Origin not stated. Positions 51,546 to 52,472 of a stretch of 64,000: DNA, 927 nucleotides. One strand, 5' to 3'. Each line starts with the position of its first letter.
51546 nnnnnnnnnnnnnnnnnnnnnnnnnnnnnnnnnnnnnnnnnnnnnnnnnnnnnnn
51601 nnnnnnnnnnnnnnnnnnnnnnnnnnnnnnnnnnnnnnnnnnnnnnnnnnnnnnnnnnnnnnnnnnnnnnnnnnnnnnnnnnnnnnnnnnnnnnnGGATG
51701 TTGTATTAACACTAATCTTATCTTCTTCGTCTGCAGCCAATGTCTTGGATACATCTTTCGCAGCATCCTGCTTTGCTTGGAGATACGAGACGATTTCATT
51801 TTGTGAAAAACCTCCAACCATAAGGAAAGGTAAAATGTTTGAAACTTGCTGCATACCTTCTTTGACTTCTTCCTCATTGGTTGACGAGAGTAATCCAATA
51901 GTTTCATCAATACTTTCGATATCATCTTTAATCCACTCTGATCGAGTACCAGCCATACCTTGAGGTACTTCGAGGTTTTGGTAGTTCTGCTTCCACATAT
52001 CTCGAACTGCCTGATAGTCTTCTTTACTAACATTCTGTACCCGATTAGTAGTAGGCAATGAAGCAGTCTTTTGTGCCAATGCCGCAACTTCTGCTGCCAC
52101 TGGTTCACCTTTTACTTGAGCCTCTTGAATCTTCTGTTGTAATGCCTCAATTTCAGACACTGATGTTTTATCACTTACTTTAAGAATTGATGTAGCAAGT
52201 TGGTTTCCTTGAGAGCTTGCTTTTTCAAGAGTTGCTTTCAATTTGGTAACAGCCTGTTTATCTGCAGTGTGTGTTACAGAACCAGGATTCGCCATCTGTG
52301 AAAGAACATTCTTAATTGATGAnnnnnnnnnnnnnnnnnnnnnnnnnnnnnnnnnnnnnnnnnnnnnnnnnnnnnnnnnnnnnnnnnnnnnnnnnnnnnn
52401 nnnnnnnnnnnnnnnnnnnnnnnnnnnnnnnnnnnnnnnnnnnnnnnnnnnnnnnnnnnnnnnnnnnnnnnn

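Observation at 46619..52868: A roughly 95-aa repeat family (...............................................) shared between the cytoplasmic tail of the membrane protein and the C-terminus of the adjacent Hsp100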

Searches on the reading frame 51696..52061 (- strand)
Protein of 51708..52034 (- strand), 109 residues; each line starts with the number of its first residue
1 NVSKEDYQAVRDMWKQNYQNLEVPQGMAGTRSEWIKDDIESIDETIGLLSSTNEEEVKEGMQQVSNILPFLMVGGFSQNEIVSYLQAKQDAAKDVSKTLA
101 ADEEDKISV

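Call 10: search_protein_families(library=pfam, proteins=[window:51708-52034:-], max_evalue=10)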
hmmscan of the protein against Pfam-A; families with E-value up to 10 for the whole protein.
seq(109 aa): 2 families
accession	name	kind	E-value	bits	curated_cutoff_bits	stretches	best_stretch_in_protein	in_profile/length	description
PF09812.14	MRP-L28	-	0.1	13.3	28.4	1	11-84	72-143/157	Mitochondrial ribosomal protein L28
PF12576.13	DUF3754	-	0.13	12.7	27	1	52-100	79-128/137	Protein of unknown function (DUF3754)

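Call 65: search_solved_structures(query=A5, max_evalue=1, show_alignments=1)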
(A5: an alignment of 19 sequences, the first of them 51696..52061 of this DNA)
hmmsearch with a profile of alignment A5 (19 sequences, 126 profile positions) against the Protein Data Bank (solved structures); distinct sequences matched with E-value up to 1: 7.
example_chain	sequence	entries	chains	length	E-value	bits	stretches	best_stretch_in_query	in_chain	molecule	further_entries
4rv1_A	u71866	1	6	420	1e-12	51.3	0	45-72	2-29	Engineered Protein OR497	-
4hxt_A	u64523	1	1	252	2e-08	37.4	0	45-72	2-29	De Novo Protein OR329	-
4rzp_A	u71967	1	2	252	0.012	18.8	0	45-72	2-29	Engineered Protein OR366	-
4db9_A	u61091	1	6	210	0.24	14.5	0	47-72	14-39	Armadillo repeat protein, YIIIM3AIII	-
5mfo_A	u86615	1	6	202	0.34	14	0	48-72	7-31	YIIIM3AIII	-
5jw9_B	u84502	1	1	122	0.49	13.5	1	7-60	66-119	RNA polymerase II elongation factor ELL2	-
8emb_A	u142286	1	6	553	0.75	13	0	31-73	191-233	DNA-directed RNA polymerase subunit beta'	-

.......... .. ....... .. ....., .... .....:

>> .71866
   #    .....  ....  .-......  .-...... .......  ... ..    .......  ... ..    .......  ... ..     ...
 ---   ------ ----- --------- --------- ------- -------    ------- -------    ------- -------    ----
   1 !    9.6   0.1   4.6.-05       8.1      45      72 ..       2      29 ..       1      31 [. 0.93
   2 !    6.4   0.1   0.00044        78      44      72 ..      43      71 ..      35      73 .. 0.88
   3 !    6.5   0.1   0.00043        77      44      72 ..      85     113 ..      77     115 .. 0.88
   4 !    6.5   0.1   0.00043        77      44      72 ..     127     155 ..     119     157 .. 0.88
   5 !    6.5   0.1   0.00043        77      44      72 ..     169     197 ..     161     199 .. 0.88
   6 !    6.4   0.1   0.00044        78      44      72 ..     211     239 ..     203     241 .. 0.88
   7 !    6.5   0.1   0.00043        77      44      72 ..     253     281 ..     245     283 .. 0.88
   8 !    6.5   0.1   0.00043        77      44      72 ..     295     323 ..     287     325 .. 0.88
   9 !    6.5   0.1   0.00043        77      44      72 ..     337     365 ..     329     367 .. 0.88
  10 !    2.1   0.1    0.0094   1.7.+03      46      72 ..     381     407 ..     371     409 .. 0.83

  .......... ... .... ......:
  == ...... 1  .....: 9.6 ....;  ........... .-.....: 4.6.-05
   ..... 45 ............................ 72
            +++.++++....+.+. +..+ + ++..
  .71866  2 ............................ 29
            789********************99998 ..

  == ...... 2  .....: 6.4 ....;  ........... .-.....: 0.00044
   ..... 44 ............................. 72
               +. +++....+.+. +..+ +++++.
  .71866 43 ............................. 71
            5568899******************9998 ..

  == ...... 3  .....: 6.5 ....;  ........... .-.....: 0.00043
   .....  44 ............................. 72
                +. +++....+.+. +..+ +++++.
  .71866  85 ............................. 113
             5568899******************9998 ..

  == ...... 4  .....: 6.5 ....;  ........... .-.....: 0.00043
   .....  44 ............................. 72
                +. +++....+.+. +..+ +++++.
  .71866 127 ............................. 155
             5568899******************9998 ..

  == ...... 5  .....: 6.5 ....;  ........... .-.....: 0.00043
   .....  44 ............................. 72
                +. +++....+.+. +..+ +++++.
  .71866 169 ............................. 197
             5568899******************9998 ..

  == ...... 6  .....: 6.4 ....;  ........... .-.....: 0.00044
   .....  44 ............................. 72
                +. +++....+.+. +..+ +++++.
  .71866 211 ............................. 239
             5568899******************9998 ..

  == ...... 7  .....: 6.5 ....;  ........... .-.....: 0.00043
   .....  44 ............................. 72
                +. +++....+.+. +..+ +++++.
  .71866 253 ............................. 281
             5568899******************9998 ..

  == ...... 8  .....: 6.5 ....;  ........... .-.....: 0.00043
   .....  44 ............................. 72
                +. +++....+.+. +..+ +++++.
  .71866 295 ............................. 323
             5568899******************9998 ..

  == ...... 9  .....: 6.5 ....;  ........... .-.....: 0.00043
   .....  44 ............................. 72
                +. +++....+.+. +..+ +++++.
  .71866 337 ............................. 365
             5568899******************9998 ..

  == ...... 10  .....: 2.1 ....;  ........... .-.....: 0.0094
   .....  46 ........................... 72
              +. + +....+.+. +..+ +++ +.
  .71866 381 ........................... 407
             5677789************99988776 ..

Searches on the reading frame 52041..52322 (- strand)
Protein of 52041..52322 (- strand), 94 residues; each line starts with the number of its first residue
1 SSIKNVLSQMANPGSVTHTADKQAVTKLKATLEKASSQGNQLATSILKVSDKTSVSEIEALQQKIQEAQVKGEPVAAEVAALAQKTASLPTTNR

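Call 10: search_protein_families(library=pfam, proteins=[window:52041-52322:-], max_evalue=10)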
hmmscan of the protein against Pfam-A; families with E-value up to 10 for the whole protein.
seq(94 aa): 4 families
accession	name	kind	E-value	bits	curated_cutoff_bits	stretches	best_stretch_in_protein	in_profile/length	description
PF04977.20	DivIC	-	0.013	15.7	28.9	2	16-57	17-59/80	Septum formation initiator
PF16419.11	CNOT1_HEAT_N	-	0.19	11.8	27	1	6-89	36-118/226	CCR4-NOT transcription complex subunit 1 HEAT repeat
PF02677.20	QueH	-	0.2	12.2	23.5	1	26-68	91-133/175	Epoxyqueuosine reductase QueH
PF16068.10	DUF4810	-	1.3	10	34.7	0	50-76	18-44/85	Domain of unknown function (DUF4810)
